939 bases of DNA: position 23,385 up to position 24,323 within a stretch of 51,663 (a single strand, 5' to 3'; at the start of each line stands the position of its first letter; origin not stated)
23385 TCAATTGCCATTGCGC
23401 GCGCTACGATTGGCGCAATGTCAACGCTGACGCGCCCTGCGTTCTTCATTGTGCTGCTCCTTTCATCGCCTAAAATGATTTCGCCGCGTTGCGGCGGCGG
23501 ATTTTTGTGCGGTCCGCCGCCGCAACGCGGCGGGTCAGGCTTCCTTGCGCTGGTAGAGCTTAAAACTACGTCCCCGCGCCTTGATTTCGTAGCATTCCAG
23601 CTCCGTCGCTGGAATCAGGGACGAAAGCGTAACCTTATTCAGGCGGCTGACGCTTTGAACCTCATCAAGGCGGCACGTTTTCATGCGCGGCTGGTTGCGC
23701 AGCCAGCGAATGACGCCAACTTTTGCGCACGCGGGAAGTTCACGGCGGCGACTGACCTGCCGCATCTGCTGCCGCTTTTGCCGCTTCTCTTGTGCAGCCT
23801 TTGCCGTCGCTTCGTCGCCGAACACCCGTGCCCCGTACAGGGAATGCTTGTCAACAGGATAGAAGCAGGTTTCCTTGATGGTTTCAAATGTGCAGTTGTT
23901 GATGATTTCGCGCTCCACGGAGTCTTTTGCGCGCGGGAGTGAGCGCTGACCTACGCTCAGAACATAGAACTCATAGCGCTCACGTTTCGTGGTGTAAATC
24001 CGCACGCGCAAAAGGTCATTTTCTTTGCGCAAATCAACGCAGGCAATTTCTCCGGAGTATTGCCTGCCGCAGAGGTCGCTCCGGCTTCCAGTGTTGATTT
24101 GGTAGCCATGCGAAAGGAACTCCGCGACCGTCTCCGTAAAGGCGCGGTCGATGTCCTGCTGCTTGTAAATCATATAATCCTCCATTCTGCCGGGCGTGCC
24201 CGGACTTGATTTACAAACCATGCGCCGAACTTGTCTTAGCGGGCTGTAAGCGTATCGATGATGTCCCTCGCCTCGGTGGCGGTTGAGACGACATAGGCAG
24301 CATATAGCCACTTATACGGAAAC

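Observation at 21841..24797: Leftward accessory operons A and B: strong promoter, unknown proteins, terminal RHH/HTH gene (Acr/Aca-like)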

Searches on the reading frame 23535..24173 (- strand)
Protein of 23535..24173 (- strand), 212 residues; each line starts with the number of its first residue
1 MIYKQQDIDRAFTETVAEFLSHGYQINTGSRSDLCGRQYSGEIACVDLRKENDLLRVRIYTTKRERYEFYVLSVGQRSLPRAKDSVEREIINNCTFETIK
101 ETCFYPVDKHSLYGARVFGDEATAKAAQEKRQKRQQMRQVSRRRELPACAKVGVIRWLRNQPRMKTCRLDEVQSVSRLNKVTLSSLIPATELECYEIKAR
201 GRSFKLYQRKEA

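Call 6: search_protein_families(library=pfam, max_evalue=1, proteins=[window:23535-24173:-])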
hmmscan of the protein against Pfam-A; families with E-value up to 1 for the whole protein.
window:23535-24173:- (212 aa): 0 families

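Call 7: search_protein_families(library=phrogs, max_evalue=0.1, proteins=[window:23535-24173:-])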
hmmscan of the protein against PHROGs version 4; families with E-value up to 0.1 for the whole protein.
window:23535-24173:- (212 aa): 1 family
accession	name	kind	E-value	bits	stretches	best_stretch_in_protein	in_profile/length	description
phrog_38037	-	unknown function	6.1e-11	43.8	1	4-165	2-162/195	-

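Call 25: search_solved_structures(query=window:23535-24173:-, max_evalue=1)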
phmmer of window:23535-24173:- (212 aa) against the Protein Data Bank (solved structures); distinct sequences matched with E-value up to 1: 1.
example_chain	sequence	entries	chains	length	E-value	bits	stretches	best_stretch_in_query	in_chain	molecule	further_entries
9xa8_UN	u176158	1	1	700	0.53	13.3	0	47-174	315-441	UTP14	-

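Call 28: find_homologous_proteins(query=window:23535-24173:-, max_evalue=0.001)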
Query window:23535-24173:- (212 aa): 37 proteins with E <= 0.001 among 154 candidates.
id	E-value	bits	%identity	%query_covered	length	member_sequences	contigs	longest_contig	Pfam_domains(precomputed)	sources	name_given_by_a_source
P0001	7.4e-131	452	97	100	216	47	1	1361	-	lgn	-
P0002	4.0e-114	397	87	100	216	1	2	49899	-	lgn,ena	-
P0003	3.1e-107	375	80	100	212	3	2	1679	-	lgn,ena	-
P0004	1.1e-106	373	80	100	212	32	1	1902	-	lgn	-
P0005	6.9e-105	367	82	100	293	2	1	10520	-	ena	-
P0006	1.9e-104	366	80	100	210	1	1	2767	-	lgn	-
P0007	1.0e-102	360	79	99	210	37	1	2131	-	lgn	-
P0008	1.0e-98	347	77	99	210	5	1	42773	-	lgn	-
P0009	9.1e-96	337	74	99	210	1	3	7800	-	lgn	-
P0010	1.2e-95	337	75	100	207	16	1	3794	-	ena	-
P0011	3.6e-80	286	65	100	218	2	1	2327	-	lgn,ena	-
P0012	6.2e-76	273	83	73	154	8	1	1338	-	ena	-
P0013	1.7e-70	255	90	59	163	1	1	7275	-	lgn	-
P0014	9.0e-61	223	76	64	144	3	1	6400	-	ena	-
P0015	1.1e-35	141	43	100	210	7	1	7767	-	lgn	-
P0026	8.4e-23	99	37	95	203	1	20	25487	-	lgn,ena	-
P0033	8.2e-20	89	35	98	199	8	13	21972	-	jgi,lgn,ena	-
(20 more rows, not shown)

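Call 40: predict_structure(alignment_id=A1)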
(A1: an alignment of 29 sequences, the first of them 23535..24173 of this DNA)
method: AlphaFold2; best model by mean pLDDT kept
length: 212 residues; sequences in the alignment: 29
mean_pLDDT: 80.2   pTM: 0.57
mean pLDDT of the five models: 80.2, 79.4, 79.2, 79.2, 79.2
residues with pLDDT >= 90: 70; 70-90: 87; 50-70: 51; < 50: 4
segments of 3 or more residues with pLDDT < 50: none
pLDDT, mean of each block of 10 residues (from residue 1): 87 94 85 54 87 89 80 85 58 78 82 71 83 70 82 91 92 88 56 88 87 51
secondary structure, 60 per line:
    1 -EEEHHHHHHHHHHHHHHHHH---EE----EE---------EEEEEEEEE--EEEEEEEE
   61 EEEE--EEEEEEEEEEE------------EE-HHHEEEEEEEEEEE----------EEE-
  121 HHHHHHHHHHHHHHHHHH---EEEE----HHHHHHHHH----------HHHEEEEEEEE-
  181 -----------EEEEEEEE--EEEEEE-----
elements in order: E2-4 H5-21 E42-50 E53-64 E67-77 E96-106 E117-119 H121-138 E142-145 H150-158 E172-179 E192-199 E202-207

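Call 43: fold_search(model_id=the predicted structure, library=pdb)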
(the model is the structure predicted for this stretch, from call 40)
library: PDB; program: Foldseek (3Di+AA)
matches with E <= 10: 211; with E <= 0.001: 0
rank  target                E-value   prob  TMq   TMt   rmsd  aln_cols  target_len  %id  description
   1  7ui9_n                1.6e-01  0.33  0.25  0.11  21.0       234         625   10  Core Mediator-PICearly (Copy A) (released 2023-02-15)
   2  7uio_An               2.0e-01  0.30  0.24  0.08  21.3       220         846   10  Mediator-PIC Early (Composite Model) (released 2023-03-01)
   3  6u2a                  3.0e-01  0.14  0.17  0.11  20.9       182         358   10  ShyA endopeptidase from Vibrio cholera (open form) (released 2020-05-27)
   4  7xtd_j                3.7e-01  0.06  0.13  0.08  26.0       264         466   10  RNA polymerase II elongation complex transcribing a nucleosome (EC58oct) (released 2022-09-07)
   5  9a0f_K1               7.1e-01  0.06  0.14  0.04  26.4       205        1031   10  Integrative model of the wild type yeast nuclear pore complex (released 2020-08-28)
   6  7xti_j                1.1e+00  0.03  0.11  0.05  18.3       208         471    9  RNA polymerase II elongation complex transcribing a nucleosome (EC58hex) (released 2022-10-12)
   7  9wmw_j                1.1e+00  0.03  0.11  0.05  18.3       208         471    9  Co-transcriptional histone H3K36 methylation complex containing RNA polymerase II elongation complex, Set2, and the up (released 2025-12-24)
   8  8p7a_A                1.3e+00  0.03  0.14  0.10  26.2       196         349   10  Crystal structure of the ORD domain of human ORP8 (released 2023-08-23)
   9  7xt7_j                1.4e+00  0.02  0.12  0.07  17.3       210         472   10  RNA polymerase II elongation complex transcribing a nucleosome (EC49B) (released 2022-10-12)
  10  6m81_C                1.5e+00  0.16  0.16  0.15  13.8       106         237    6  Crystal structure of TylM1 Y14F bound to SAH and dTDP-phenol (released 2019-03-13)
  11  8h0i_E                1.6e+00  0.30  0.23  0.35   7.3        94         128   10  Cryo-EM structure of APOBEC3G-Vif complex (released 2023-07-19)
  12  8cht_B                1.6e+00  0.07  0.16  0.22  29.2       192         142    7  Crystal structure of human PURA (fragment Glu57-Glu212, PUR repeat I and II) (released 2024-02-21)
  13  4oqd_B                1.7e+00  0.21  0.16  0.15   7.9        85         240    5  Crystal structure of the tylM1 N,N-dimethyltransferase in complex with SAH and TDP-Qui3NMe2 (released 2014-02-26)
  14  6yfs_AB               1.7e+00  0.12  0.19  0.29  11.7       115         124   11  Virus-like particle of bacteriophage PQ-465 (released 2020-09-02)
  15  3k44_A                1.7e+00  0.06  0.15  0.20  26.8       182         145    9  Crystal Structure of Drosophila melanogaster Pur-alpha (released 2009-10-27)
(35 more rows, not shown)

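Call 68: find_encoding_contigs(protein=P0026, flank=6000, max_places=3)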
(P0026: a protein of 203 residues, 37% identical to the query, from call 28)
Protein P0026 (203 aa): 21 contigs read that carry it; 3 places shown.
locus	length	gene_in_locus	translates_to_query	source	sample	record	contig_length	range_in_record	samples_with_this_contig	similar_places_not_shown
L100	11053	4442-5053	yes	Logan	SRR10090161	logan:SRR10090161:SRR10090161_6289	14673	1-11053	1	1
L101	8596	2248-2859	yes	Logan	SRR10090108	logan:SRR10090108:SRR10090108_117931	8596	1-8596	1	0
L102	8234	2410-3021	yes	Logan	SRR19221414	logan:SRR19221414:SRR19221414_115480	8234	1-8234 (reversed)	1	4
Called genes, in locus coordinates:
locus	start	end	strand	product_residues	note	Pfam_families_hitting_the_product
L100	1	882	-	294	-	?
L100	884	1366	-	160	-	PF05119:Terminase_4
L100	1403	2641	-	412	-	PF02195:ParB_N (weak), PF01555:N6_N4_Mtase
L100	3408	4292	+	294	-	PF12224:Amidoligase_2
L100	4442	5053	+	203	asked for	-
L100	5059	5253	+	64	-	-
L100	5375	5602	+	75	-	-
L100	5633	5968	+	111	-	-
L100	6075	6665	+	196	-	-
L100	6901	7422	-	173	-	-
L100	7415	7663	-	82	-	PF14192:DUF4314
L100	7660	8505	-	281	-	-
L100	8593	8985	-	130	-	-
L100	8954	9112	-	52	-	-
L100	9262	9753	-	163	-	-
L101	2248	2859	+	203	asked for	-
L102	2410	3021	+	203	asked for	-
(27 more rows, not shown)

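Call 69: find_encoding_contigs(protein=P0033, flank=6000, max_places=3)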
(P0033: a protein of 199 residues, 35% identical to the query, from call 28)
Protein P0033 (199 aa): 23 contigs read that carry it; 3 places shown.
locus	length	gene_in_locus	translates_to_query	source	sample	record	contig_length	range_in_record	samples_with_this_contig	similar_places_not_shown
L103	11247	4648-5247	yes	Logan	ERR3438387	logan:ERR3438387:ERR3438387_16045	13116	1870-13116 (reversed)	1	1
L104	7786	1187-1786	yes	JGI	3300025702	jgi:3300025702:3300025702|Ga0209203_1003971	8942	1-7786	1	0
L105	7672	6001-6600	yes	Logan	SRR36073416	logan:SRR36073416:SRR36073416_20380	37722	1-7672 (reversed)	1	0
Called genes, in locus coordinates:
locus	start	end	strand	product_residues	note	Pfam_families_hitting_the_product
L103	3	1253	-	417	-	?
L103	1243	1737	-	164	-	PF05119:Terminase_4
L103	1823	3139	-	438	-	PF02195:ParB_N, PF01555:N6_N4_Mtase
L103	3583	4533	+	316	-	PF12224:Amidoligase_2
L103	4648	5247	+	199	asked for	-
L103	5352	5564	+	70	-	-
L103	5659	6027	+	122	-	-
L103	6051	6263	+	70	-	-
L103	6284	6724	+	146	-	PF06094:GGACT, PF13772:AIG2_2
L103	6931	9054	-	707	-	PF08706:D5_N, PF19263:DUF5906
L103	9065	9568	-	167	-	-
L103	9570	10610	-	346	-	PF14594:Sipho_Gp37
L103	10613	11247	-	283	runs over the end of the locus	PF05709:Sipho_tail, PF22768:SPP1_Dit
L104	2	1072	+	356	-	?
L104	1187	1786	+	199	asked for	-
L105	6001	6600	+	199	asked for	-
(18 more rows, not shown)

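Call 74: search_protein_families(library=padloc, max_evalue=0.01, proteins=[window:23535-24173:-])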
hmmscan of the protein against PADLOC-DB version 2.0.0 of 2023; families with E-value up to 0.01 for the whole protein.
window:23535-24173:- (212 aa): 0 families

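Call 75: search_protein_families(library=ncbifam, max_evalue=0.01, proteins=[window:23535-24173:-])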
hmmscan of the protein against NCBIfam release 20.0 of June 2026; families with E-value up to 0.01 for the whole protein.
window:23535-24173:- (212 aa): 0 families

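Call 82: find_encoding_contigs(protein=P0008, flank=4000, max_places=2)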
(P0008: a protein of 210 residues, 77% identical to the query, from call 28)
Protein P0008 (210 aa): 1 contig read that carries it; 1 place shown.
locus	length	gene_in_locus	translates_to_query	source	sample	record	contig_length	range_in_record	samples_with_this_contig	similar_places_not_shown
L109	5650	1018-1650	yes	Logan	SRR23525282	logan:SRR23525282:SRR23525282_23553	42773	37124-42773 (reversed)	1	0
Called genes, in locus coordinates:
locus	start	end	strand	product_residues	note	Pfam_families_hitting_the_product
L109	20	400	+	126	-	-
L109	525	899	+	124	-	-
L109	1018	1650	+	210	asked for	-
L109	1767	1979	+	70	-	-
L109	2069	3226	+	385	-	PF12083:DUF3560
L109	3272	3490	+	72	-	-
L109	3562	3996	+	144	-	-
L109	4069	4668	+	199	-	-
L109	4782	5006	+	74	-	-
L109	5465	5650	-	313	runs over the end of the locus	PF00589:Phage_integrase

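Call 83: find_encoding_contigs(protein=P0002, flank=4000, max_places=2)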
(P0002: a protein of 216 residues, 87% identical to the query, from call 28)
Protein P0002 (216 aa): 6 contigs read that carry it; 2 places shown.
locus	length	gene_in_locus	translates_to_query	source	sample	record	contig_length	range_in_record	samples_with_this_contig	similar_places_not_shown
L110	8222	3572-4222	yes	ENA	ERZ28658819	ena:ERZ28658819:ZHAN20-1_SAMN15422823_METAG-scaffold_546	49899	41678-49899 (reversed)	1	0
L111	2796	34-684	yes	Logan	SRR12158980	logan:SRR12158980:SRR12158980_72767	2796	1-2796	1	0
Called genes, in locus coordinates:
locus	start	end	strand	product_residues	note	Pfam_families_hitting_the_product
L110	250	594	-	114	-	-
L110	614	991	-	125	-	-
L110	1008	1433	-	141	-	-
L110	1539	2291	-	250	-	-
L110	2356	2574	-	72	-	-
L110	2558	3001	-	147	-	-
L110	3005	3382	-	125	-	-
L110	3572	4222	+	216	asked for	-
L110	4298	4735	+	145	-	-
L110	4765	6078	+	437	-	-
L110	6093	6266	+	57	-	-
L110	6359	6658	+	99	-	-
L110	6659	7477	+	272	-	-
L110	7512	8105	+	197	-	-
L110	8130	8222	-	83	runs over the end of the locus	-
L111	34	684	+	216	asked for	-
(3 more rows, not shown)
